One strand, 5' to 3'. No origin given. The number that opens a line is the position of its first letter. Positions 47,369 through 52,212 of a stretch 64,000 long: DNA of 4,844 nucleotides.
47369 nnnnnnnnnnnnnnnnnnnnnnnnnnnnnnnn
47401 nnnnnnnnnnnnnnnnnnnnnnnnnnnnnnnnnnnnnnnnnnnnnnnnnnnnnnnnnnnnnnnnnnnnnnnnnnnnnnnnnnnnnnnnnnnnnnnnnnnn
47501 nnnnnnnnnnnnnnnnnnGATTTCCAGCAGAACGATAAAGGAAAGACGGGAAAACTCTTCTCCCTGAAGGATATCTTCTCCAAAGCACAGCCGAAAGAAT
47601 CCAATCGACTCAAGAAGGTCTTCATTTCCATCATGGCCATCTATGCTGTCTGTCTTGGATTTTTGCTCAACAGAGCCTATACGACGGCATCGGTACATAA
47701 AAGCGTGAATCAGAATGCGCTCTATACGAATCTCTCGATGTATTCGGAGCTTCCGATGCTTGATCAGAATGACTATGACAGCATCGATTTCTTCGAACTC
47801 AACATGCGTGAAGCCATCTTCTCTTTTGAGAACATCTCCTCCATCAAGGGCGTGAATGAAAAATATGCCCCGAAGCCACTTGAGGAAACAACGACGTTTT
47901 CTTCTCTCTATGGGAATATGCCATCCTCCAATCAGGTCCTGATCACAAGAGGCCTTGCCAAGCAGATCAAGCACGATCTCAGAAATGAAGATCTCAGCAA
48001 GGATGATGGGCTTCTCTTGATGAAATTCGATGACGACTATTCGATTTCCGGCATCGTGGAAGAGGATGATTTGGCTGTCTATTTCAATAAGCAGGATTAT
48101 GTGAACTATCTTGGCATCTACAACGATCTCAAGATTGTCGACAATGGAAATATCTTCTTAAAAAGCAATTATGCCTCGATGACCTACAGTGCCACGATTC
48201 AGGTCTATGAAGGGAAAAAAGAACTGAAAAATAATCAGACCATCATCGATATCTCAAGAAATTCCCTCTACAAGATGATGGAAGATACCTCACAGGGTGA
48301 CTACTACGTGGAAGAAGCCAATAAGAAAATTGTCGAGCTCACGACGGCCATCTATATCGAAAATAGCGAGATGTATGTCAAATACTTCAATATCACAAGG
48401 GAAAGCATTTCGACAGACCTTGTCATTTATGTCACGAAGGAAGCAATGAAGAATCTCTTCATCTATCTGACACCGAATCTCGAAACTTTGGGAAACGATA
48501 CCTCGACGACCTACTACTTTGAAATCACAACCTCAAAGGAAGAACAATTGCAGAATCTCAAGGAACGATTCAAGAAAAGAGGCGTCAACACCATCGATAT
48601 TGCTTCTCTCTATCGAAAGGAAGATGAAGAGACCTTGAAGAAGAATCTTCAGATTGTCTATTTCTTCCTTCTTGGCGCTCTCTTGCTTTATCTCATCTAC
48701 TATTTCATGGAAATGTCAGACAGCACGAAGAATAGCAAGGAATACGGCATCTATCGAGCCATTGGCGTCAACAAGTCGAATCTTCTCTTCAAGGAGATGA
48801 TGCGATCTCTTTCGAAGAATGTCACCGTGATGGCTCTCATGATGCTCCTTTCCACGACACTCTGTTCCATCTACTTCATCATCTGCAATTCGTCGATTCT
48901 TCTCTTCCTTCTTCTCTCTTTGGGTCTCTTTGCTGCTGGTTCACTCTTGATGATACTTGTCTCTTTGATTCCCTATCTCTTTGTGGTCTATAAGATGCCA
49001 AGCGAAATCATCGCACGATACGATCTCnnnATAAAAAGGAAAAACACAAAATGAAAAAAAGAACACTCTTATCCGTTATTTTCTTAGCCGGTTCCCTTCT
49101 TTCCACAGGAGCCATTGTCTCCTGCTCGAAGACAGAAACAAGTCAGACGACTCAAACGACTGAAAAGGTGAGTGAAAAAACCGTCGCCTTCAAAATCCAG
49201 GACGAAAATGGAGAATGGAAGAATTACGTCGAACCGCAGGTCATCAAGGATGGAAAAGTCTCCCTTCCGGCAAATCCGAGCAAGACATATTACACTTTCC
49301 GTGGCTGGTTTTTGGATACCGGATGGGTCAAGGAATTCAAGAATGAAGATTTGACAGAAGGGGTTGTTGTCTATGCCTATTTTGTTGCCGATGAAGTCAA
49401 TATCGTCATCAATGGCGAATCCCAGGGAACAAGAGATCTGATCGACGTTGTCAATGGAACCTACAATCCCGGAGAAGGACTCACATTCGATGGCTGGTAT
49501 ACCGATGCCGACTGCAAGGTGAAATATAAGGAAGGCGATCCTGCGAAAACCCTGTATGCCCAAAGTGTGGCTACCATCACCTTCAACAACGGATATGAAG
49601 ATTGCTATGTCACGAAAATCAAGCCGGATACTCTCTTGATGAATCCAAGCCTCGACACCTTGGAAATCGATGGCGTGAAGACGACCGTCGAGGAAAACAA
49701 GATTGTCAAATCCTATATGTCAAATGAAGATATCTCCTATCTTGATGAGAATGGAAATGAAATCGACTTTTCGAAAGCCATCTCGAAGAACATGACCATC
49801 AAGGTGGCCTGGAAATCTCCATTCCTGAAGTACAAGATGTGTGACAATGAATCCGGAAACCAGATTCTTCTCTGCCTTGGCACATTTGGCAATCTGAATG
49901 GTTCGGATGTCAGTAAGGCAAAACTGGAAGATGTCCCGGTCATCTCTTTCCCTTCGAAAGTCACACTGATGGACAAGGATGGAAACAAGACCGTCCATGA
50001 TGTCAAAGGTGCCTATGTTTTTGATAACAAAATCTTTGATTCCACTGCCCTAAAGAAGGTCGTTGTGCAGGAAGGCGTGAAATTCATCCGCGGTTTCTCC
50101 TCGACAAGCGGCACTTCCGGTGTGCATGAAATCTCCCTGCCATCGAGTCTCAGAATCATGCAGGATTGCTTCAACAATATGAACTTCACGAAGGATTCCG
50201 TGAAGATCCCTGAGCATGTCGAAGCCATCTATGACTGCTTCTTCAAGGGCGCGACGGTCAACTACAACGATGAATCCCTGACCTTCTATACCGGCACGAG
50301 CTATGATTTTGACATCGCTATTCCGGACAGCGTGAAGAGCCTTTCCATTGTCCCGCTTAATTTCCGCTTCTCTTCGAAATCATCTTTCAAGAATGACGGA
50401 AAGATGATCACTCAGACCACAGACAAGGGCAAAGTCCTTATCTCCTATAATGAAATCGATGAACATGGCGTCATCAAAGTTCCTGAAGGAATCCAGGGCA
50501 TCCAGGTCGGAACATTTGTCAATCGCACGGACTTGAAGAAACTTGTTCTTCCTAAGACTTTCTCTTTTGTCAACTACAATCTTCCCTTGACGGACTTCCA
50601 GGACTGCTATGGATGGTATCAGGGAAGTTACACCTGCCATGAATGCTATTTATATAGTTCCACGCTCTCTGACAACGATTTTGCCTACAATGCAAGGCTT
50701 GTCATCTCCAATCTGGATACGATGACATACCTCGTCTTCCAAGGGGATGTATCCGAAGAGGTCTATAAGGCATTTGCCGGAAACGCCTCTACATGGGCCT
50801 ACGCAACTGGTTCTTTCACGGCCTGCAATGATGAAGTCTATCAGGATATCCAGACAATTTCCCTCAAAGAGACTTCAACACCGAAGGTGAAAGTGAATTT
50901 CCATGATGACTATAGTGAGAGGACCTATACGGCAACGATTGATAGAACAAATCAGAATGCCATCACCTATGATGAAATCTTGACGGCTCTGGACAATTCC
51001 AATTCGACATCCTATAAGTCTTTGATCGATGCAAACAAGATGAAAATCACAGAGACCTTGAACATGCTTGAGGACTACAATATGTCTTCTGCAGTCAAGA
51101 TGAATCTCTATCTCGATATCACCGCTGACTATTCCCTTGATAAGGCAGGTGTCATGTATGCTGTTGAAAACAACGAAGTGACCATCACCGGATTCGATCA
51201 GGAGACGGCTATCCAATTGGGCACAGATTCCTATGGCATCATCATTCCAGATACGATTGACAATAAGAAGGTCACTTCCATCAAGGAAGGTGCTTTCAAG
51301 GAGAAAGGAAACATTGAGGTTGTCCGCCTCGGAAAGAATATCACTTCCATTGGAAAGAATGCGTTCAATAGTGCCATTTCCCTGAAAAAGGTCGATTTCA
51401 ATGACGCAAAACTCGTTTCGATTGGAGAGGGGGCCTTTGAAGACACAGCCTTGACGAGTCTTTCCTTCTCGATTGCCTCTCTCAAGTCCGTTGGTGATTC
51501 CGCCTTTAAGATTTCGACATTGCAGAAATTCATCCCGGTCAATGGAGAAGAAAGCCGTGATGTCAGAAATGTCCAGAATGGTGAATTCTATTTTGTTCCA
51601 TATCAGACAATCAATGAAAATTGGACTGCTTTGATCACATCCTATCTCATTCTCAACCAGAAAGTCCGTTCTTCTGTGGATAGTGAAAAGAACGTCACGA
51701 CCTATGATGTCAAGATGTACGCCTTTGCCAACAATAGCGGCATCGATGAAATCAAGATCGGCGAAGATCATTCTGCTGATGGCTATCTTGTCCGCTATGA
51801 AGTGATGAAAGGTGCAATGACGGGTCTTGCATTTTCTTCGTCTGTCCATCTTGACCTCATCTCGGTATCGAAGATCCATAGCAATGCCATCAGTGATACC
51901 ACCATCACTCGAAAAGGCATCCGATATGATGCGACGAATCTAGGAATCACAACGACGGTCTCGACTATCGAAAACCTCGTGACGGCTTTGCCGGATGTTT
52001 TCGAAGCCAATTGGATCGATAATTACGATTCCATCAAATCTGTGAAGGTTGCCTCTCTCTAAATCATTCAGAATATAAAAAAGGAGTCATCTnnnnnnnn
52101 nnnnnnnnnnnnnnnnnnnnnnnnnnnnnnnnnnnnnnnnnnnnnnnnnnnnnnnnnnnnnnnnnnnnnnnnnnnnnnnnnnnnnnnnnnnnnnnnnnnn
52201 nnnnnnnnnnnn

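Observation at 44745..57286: Five-gene operon: two paralogous NBD-fused MacB/FtsX-type ABC proteins plus three large surface proteins. This is the main candidate for an undescribed envelope machine.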

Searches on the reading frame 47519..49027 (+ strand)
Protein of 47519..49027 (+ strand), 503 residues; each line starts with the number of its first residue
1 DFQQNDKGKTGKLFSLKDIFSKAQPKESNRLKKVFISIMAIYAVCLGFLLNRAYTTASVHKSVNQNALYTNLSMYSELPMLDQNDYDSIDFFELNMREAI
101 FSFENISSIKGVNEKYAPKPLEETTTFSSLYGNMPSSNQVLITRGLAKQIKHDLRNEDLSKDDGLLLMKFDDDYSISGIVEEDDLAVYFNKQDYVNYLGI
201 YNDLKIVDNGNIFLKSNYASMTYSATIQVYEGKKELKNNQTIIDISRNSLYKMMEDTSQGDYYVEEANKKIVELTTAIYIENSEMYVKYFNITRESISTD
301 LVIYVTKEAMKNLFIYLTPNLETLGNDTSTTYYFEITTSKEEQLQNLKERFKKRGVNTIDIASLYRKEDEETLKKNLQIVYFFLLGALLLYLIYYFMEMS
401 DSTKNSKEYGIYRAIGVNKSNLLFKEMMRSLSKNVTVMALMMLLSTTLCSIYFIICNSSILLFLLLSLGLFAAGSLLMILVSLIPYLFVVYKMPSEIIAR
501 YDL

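Call 80: search_solved_structures(query=A5, max_evalue=10, show_alignments=3)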
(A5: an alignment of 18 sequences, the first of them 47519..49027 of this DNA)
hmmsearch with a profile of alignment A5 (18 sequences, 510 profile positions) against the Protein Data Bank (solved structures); distinct sequences matched with E-value up to 10: 2.
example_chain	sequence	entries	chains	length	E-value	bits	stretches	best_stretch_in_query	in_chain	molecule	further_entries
6n63_A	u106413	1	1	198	0.48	12.4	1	310-355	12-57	ENCAPSULIN CARGO PROTEIN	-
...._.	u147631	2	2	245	1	11.3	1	37-86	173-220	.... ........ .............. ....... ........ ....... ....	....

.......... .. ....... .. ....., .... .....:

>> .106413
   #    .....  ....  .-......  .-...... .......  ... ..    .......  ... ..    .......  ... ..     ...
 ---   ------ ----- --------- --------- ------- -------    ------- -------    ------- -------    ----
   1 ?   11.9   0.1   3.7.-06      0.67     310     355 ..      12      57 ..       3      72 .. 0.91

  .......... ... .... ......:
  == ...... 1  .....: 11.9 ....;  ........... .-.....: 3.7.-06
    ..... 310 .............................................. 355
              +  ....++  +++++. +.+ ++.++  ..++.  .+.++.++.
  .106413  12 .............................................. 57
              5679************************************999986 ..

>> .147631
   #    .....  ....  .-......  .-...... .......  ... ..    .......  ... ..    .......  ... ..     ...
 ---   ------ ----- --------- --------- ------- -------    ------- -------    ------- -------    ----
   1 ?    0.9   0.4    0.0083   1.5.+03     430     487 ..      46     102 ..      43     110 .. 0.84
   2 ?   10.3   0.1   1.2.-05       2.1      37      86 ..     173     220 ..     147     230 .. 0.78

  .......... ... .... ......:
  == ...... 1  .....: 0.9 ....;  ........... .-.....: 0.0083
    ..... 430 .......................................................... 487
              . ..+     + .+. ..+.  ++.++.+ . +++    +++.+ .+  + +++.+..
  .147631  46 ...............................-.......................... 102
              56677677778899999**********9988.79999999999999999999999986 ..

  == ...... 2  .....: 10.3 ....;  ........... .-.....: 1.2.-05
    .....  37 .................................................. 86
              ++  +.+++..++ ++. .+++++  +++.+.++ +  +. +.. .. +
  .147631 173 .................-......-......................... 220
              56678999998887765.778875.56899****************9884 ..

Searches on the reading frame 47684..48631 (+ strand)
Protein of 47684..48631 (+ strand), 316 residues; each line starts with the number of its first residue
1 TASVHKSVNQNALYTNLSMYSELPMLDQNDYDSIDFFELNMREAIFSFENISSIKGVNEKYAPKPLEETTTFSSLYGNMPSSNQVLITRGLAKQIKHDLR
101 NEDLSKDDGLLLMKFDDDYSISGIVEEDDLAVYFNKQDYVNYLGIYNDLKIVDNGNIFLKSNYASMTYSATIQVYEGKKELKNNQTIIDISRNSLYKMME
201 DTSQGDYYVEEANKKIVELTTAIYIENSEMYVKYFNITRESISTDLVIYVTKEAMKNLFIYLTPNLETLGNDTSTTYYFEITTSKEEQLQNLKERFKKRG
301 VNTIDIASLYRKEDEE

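Call 56: search_protein_families(library=pfam, proteins=[window:47684-48631:+], max_evalue=1)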
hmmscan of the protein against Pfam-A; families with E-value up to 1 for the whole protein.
window:47684-48631:+ (316 aa): 1 family
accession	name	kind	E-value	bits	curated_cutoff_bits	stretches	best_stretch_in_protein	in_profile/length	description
PF01367.25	5_3_exonuc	-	0.12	13.3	40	1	49-101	18-66/97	5'-3' exonuclease, C-terminal SAM fold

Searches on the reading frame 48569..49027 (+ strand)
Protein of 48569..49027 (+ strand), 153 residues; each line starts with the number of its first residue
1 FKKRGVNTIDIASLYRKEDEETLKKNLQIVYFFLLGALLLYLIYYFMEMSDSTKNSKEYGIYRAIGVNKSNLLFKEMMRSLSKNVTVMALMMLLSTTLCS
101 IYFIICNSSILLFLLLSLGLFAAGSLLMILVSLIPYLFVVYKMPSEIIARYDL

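Call 56: search_protein_families(library=pfam, proteins=[window:48569-49027:+], max_evalue=1)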
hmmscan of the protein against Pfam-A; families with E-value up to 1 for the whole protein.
window:48569-49027:+ (153 aa): 5 families
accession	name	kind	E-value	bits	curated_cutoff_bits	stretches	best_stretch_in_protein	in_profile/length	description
PF12698.13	ABC2_membrane_3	-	0.00077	19.1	31.6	1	21-134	155-265/347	ABC-2 family transporter protein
PF02687.27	FtsX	-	0.036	14.5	25.5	1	32-143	3-115/120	FtsX-like permease C-terminal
PF05767.17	Pox_A14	-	0.039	14.5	27.7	0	22-65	6-47/93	Poxvirus virion envelope protein A14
PF10864.13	DUF2663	-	0.31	11.9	25.2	1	15-53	7-44/127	Protein of unknown function (DUF2663)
PF14018.11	DUF4234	-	1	10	25.3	1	60-106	15-60/70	Domain of unknown function (DUF4234)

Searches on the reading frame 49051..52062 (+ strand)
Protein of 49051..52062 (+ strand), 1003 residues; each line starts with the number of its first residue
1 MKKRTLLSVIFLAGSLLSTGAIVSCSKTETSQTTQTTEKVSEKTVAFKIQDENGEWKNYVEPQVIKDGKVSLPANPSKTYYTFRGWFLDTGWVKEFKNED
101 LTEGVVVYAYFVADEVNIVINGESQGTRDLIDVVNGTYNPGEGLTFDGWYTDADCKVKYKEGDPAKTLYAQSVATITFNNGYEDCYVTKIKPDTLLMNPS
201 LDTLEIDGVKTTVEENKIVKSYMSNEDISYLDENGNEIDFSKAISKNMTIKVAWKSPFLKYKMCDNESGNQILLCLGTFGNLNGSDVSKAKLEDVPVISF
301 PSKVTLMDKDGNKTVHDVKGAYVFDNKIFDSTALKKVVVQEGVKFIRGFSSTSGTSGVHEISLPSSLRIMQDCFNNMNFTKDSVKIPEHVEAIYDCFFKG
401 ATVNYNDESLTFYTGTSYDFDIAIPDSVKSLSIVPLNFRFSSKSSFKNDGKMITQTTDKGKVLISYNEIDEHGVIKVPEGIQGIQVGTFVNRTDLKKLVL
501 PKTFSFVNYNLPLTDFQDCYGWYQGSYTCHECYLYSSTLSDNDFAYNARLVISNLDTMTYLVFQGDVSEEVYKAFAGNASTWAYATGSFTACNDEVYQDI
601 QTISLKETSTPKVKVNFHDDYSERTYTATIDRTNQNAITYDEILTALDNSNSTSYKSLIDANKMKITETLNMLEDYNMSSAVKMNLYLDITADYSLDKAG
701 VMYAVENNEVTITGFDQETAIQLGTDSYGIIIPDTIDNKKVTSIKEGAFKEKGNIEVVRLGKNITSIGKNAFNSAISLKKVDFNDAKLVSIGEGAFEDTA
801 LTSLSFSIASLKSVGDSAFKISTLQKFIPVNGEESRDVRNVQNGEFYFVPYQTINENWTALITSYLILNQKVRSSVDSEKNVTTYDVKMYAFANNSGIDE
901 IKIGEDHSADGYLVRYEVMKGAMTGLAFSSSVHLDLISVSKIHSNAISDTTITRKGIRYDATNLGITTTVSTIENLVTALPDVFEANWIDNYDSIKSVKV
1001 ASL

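Call 4: search_protein_families(library=pfam, proteins=[window:49051-52062:+], max_evalue=0.01)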
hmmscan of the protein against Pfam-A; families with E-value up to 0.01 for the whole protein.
window:49051-52062:+ (1003 aa): 3 families
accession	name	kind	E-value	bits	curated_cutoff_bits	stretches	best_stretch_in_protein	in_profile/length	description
PF13306.12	LRR_5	-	2.2e-20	73.3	27.7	2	742-829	1-86/127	BspA type Leucine rich repeat region (6 copies)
PF09479.16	Flg_new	-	3.9e-09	36.9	27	2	52-109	7-64/65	Listeria-Bacteroides repeat domain (List_Bact_rpt)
PF13855.12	LRR_8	-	0.00065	19.8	27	0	763-804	12-54/61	Leucine rich repeat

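Call 5: search_protein_families(library=ncbifam, proteins=[window:49051-52062:+], max_evalue=0.01)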
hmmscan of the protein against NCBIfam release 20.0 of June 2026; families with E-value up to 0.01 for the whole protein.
window:49051-52062:+ (1003 aa): 1 family
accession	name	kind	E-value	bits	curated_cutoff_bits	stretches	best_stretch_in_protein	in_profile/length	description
TIGR02543.1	List_Bact_rpt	repeat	0.0038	17.6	20.95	0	143-170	5-38/44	TIGR02543 family repeat protein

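Call 90: search_solved_structures(query=window:49051-52059:+, max_evalue=0.01)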
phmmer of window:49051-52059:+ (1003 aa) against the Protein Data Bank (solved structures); distinct sequences matched with E-value up to 0.01: 13.
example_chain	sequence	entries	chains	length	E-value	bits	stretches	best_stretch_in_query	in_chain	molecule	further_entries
4h09_A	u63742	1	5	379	1.4e-08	36.2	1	748-827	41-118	Hypothetical leucine rich repeat protein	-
4gt6_A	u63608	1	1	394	5.6e-07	30.9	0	740-841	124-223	Cell surface protein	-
4psj_A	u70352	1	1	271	1.3e-06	29.7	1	609-834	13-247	OR464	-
4fs7_A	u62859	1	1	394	9.3e-06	26.9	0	329-447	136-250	Uncharacterized protein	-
4qxe_A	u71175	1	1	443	1.2e-05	26.5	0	736-826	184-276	Leucine-rich repeat-containing G-protein coupled receptor 4, linker, Variable lymphocyte r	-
6bxa_C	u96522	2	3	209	0.00048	21.2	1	737-820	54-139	Variable Lymphocyte Receptor 2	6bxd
5b4p_A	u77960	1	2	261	0.0007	20.7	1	740-827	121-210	repebody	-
5gs2_B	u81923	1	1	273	0.0019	19.3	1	739-821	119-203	repebody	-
3rfj_A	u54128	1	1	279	0.002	19.2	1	739-821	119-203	Internalin B, repeat modules, Variable lymphocyte receptor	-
4kt1_A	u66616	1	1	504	0.0022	19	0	736-832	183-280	Leucine-rich repeat-containing G-protein coupled receptor 4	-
3zyj_A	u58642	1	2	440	0.0024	18.9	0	737-814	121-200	LEUCINE-RICH REPEAT-CONTAINING PROTEIN 4C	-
3zyn_A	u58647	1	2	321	0.0053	17.8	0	740-798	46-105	LEUCINE-RICH REPEAT-CONTAINING PROTEIN 4B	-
4qxf_A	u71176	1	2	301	0.007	17.4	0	738-827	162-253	Leucine-rich repeat-containing G-protein coupled receptor 4, Variable lymphocyte receptor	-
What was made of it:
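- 49051..52062 (+): g3: lipoprotein (Cys25) with N-terminal Flg_new / InlB B-repeats and two BspA-type LRR regions. PDB LRR hits 4h09, 4gt6 and 4fs7 (call 90).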

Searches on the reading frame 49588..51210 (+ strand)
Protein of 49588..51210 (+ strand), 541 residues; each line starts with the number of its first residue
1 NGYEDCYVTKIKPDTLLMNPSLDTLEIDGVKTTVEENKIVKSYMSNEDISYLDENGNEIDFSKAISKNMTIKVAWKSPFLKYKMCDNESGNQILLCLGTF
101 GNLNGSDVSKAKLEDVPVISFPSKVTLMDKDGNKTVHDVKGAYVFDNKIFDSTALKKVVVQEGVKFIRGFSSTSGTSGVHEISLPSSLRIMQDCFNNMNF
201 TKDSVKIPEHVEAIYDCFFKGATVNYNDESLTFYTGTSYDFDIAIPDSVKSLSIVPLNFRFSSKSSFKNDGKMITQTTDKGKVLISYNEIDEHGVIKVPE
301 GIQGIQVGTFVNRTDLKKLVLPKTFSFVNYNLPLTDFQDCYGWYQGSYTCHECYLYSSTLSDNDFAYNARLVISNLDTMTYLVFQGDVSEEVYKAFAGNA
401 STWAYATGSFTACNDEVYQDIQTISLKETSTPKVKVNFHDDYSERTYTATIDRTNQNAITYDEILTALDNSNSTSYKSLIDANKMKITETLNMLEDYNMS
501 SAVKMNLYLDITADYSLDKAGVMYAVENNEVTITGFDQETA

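Call 56: search_protein_families(library=pfam, proteins=[window:49588-51210:+], max_evalue=1)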
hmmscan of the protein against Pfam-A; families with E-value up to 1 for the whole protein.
window:49588-51210:+ (541 aa): 2 families
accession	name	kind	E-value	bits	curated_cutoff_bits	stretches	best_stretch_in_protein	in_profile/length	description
PF13306.12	LRR_5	-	1.3e-05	25.6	27.7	1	147-221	50-122/127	BspA type Leucine rich repeat region (6 copies)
PF20425.4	Neurobeachin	-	0.026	13.9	23.1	1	343-399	209-267/423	Neurobeachin alpha solenoid region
